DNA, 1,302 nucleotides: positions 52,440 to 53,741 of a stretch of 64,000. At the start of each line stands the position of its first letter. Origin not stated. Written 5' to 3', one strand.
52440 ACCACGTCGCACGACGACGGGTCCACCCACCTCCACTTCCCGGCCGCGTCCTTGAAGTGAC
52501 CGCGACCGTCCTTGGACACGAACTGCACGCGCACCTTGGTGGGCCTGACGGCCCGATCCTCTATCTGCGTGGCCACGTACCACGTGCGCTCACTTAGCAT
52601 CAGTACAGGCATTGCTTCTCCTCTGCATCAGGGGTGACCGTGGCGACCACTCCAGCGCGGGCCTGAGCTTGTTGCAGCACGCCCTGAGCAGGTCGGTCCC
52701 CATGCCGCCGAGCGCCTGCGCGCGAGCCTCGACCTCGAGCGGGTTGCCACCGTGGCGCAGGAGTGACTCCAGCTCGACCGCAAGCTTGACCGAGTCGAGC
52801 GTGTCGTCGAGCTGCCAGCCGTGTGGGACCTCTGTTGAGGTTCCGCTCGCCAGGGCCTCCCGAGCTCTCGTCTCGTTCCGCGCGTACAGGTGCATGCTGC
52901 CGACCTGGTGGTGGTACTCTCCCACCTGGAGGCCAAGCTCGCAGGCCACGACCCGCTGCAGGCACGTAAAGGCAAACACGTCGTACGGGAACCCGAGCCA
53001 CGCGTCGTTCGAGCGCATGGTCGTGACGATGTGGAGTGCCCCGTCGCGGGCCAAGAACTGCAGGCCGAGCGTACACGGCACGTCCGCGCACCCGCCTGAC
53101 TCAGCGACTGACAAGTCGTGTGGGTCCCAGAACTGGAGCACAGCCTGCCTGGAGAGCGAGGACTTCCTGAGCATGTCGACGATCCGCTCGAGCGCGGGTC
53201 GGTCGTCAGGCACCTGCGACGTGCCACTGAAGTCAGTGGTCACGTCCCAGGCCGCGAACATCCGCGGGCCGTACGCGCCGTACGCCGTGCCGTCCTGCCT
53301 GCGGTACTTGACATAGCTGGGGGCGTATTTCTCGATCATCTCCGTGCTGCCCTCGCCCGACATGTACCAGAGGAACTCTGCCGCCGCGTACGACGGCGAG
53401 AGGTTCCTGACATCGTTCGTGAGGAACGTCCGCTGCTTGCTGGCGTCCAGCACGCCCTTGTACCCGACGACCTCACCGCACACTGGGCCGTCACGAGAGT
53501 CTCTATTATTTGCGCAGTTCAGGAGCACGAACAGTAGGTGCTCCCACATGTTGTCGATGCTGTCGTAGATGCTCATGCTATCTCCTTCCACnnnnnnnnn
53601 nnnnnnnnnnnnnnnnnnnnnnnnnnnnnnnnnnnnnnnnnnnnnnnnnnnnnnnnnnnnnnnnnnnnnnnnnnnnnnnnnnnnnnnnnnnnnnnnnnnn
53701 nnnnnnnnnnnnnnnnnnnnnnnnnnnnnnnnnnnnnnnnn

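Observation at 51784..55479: Contiguous cytosine-hypermodification core next to the DNA polymerase: MazG-like NTPase, C5-MTase-fold enzyme, ThyA-like enzyme with the Asn-to-Asp switch, P-loop kinase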

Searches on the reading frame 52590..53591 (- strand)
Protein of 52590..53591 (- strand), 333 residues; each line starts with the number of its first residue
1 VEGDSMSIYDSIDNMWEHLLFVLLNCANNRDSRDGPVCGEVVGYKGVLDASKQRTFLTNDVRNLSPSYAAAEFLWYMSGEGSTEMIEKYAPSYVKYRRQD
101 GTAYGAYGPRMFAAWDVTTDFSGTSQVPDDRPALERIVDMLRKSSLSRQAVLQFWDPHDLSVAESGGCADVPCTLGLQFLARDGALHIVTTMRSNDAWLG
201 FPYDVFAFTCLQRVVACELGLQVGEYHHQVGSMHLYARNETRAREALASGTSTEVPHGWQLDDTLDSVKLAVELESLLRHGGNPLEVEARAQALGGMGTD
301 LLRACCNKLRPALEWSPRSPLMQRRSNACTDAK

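Call 3: search_protein_families(library=pfam, proteins=[window:52590-53591:-], max_evalue=0.01)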
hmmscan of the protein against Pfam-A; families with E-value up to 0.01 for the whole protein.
window:52590-53591:- (333 aa): 1 family
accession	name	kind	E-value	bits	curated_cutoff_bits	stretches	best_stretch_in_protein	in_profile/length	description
PF00303.24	Thymidylat_synt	-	8.9e-24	84.5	24.3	1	24-251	11-226/266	Thymidylate synthase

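Call 4: search_protein_families(library=phrogs, proteins=[window:52590-53591:-], max_evalue=0.001)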
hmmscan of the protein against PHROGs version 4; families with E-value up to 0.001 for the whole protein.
window:52590-53591:- (333 aa): 4 families
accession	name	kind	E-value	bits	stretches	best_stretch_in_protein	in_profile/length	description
phrog_160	-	DNA, RNA and nucleotide metabolism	7.9e-43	147.6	1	5-261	25-277/335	thymidylate synthase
phrog_5131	-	DNA, RNA and nucleotide metabolism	5.4e-37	128.9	1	12-263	9-245/357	thymidylate synthase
phrog_3676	-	DNA, RNA and nucleotide metabolism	7.8e-28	98.6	1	54-253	53-244/351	thymidylate synthase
phrog_5682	-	DNA, RNA and nucleotide metabolism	5e-17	62.9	1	100-248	32-163/209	thymidylate synthase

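Call 6: search_dna_similar(query=window:52590-53591:-, collection=phages, mode=protein, max_rows=40)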
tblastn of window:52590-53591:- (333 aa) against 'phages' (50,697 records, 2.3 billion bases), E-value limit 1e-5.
Records with a match: 2674; places in all: 2966; records where one place covers at least 80% of the query: 20.
Best place of each record, by identity: <60% 2674.
By first word of the organism name: Escherichia 621; Klebsiella 330; Salmonella 286; Bacillus 196; Vibrio 134; Microbacterium 108; Acinetobacter 99; Pseudomonas 90; Shigella 81; Enterococcus 79; and 85 more.
By host as written in the record: - 325; Escherichia coli 236; Klebsiella pneumoniae 113; Microbacterium foliorum NRRL B-24224 66; Salmonella enterica 46; Escherichia coli O157:H7 43; Salmonella enterica subsp. enterica serovar Enteritidis PT1 37; Pseudomonas aeruginosa 32; and 670 more.
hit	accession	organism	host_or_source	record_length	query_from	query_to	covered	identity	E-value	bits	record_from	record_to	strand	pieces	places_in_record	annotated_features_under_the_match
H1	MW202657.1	Caudoviricetes sp.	Manatee Spring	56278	6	256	75%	43.4%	4e-49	182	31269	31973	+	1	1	pyrimidine hmase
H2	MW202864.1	Caudoviricetes sp.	Manatee Spring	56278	6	256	75%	43.4%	4e-49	182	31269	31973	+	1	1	pyrimidine hmase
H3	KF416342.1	Mycobacterium phage Papyrus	Mycobacterium smegmatis mc2 155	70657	40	281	73%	34.4%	9e-25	110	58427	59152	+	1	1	76: thimidylate synthase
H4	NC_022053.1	Mycobacterium phage Papyrus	Mycobacterium smegmatis mc2 155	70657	40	281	73%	34.4%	9e-25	110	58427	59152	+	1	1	76: thymidylate synthase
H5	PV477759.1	Mycobacterium phage JIND1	Mycobacterium sp.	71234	12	250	72%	34.3%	1e-24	110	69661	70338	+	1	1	thymidylate synthase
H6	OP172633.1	Agathobaculum phage AB434P2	Agathobaculum butyriciproducens DA434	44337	11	240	69%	35.2%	1e-33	137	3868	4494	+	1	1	deoxyuridylate hydroxymethyltransferase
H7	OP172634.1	Agathobaculum phage AB434P3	Agathobaculum butyriciproducens DA434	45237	11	240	69%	35.2%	1e-33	137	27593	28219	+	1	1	deoxyuridylate hydroxymethyltransferase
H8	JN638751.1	Bacillus phage G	Bacillus megaterium str. ATCC 43725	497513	10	306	89%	27.0%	2e-27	118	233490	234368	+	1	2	319: gp319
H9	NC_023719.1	Bacillus phage G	Bacillus megaterium str. ATCC 43725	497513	10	306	89%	27.0%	2e-27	118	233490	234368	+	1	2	319: thymidylate synthase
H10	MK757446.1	Mycobacterium phage Candle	Mycobacterium smegmatis mc#155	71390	40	254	65%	36.4%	3e-25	112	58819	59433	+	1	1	74: thimidylate synthase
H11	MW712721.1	Microbacterium phage CroZenni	Microbacterium foliorum NRRL B-24224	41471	16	319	91%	25.7%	3e-7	58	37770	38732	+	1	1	60: thymidylate synthase | 61: hypothetical protein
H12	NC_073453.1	Microbacterium phage CroZenni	Microbacterium foliorum NRRL B-24224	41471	16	319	91%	25.7%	3e-7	58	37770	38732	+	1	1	60: thymidylate synthase | 61: hypothetical protein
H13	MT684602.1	Mycobacterium phage Rope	Mycobacterium smegmatis mc#155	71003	40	254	65%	36.1%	7e-25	110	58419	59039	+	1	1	76: thymidylate synthase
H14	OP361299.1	Pseudomonas phage phiH2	Pseudomonas sp. PA14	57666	58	333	83%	28.0%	7e-13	76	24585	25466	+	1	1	hypothetical protein | deoxycytidylate deaminase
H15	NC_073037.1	Pseudomonas phage phiH2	Pseudomonas sp. PA14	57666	58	333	83%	28.0%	7e-13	76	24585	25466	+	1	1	hypothetical protein | deoxycytidylate deaminase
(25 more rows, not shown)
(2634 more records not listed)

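Call 7: get_annotated_region(hit=H1, flank=10000)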
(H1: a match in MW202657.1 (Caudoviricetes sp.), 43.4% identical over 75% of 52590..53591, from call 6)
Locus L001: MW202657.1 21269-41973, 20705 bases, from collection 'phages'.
description: Siphoviridae sp. isolate ctIqW946, complete genome.
organism: Caudoviricetes sp. (NCBI taxid 2832643)
taxonomy: Viruses; Duplodnaviria; Heunggongvirae; Uroviricota; Caudoviricetes
host: -; source: Manatee Spring; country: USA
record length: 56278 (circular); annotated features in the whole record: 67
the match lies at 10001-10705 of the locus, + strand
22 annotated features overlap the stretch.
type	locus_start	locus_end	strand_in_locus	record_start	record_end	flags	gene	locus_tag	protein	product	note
CDS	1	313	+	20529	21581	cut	-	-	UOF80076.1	hypothetical protein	-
CDS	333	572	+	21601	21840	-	-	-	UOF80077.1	hypothetical protein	-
CDS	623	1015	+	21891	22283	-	-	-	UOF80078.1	hypothetical protein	-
CDS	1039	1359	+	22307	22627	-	-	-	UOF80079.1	hypothetical protein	-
CDS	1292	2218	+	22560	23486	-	-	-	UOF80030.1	ATP-dependent DNA ligase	-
CDS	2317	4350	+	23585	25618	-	-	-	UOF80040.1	chromatin remodeling complex ATPase-like protein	-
CDS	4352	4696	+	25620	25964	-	-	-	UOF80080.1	hypothetical protein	-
CDS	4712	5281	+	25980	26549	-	-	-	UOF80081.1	hypothetical protein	-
CDS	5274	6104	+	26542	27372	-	-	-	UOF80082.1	hypothetical protein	-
CDS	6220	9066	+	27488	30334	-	-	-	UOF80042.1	DNA directed DNA polymerase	-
CDS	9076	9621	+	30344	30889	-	-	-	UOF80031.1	ntP-ppase-like protein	-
CDS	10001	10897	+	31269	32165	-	-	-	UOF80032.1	pyrimidine hmase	-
CDS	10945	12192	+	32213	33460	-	-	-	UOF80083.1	hypothetical protein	-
CDS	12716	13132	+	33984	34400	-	-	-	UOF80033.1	deoxycytidylate deaminase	-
CDS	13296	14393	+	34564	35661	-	-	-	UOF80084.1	hypothetical protein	-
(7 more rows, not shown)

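Call 8: search_solved_structures(query=window:52590-53591:-, max_evalue=0.001, show_alignments=3)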
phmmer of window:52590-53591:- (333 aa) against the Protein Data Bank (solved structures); distinct sequences matched with E-value up to 0.001: 125 (the best 60 are shown).
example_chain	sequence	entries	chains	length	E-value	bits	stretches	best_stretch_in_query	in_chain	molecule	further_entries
5b6d_A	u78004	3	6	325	3e-31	111.9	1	58-256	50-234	CMP 5-hydroxymethylase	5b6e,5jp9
5jnh_A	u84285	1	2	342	3.5e-31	111.7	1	58-256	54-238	CMP 5-hydroxymethylase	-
6auj_A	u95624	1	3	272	2.4e-18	69.5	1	16-242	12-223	Thymidylate synthase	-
4dq1_A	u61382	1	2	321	6.7e-16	61.5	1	133-242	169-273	Thymidylate synthase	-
1bko_A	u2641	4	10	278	8.6e-16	61.1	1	84-266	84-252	THYMIDYLATE SYNTHASE A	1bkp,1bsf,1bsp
1b02_A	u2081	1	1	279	8.7e-16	61.1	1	84-266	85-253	PROTEIN (THYMIDYLATE SYNTHASE)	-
1njc_A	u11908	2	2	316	5.2e-15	58.5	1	133-248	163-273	THYMIDYLATE SYNTHASE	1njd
3uwl_A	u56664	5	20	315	7.2e-15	58.1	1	134-248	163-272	Thymidylate synthase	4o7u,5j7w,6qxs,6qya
1tsx_A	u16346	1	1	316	1.9e-14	56.7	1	133-248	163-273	THYMIDYLATE SYNTHASE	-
1tda_A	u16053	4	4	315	2.6e-14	56.3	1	133-248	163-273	THYMIDYLATE SYNTHASE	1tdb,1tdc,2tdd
1tsy_A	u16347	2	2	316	2.6e-14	56.3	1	133-248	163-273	THYMIDYLATE SYNTHASE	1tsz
1lca_A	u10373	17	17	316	2.6e-14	56.3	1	133-248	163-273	THYMIDYLATE SYNTHASE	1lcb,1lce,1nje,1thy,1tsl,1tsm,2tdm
1bp0_A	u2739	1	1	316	2.8e-14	56.2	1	133-248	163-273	PROTEIN (THYMIDYLATE SYNTHASE)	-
1vza_A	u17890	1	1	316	3.3e-14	55.9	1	133-248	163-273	THYMIDYLATE SYNTHASE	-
1vzb_A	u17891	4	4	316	3.3e-14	55.9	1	133-248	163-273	THYMIDYLATE SYNTHASE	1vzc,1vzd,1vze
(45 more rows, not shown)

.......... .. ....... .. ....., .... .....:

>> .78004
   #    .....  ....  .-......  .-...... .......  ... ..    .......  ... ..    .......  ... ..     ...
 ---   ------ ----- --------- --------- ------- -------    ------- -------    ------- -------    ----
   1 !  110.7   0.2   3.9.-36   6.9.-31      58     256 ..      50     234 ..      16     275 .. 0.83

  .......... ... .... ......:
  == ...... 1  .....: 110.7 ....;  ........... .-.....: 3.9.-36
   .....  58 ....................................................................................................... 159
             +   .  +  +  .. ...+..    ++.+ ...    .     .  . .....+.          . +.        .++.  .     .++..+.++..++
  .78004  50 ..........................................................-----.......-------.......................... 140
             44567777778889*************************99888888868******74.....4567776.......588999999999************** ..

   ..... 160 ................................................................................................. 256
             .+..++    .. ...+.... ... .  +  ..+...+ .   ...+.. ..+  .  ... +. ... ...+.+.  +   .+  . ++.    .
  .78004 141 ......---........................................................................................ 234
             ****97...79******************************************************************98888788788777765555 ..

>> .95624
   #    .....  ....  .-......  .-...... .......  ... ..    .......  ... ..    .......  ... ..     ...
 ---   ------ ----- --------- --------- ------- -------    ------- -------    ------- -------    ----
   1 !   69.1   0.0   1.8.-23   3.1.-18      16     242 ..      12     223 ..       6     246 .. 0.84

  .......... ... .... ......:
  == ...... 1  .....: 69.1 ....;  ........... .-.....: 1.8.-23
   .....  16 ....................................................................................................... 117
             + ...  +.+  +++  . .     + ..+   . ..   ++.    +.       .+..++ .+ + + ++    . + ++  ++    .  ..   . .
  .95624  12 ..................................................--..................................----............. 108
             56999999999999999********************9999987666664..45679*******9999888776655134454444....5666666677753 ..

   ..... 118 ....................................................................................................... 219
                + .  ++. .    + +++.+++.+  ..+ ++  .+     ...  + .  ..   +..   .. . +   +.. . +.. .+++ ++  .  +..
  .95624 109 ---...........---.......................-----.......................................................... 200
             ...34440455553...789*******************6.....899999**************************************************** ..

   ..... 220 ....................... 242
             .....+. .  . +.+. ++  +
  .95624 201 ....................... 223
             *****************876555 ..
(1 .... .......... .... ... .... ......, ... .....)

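Call 61: search_protein_families(library=pfam, proteins=[L001:10945-12192:+, L001:13296-14393:+], max_evalue=0.05)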
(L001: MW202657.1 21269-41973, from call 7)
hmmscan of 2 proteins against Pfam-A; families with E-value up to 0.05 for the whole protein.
L001:10945-12192:+ (415 aa): 0 families

L001:13296-14393:+ (365 aa): 0 families

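Call 86: search_protein_families(library=ncbifam, proteins=[window:52590-53576:-], max_evalue=0.01)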
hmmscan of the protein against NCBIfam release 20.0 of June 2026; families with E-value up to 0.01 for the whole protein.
window:52590-53576:- (328 aa): 8 families
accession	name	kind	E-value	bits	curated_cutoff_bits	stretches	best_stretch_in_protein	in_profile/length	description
NF002497.0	PRK01827.1-3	equivalog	4.7e-20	72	327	1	12-243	5-221/264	thymidylate synthase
NF002496.0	PRK01827.1-2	equivalog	8.2e-18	64.5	325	1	128-243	165-275/318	thymidylate synthase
TIGR03284.1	thym_sym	equivalog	1.5e-17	63.7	108.35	1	128-243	143-253/296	thymidylate synthase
TIGR03283.1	thy_syn_methano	equivalog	4.7e-17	62.2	174.55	1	78-235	60-198/201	thymidylate synthase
NF002495.0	PRK01827.1-1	equivalog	6.1e-15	55.5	327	1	124-244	114-234/279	thymidylate synthase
NF002499.0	PRK01827.1-5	equivalog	3e-13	49.6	405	1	17-240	10-218/264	thymidylate synthase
NF002498.0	PRK01827.1-4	equivalog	1.2e-06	28.1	427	1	128-234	125-226/283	thymidylate synthase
NF010393.0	PRK13821.1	equivalog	0.0089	15.1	576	0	131-236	160-262/323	thymidylate synthase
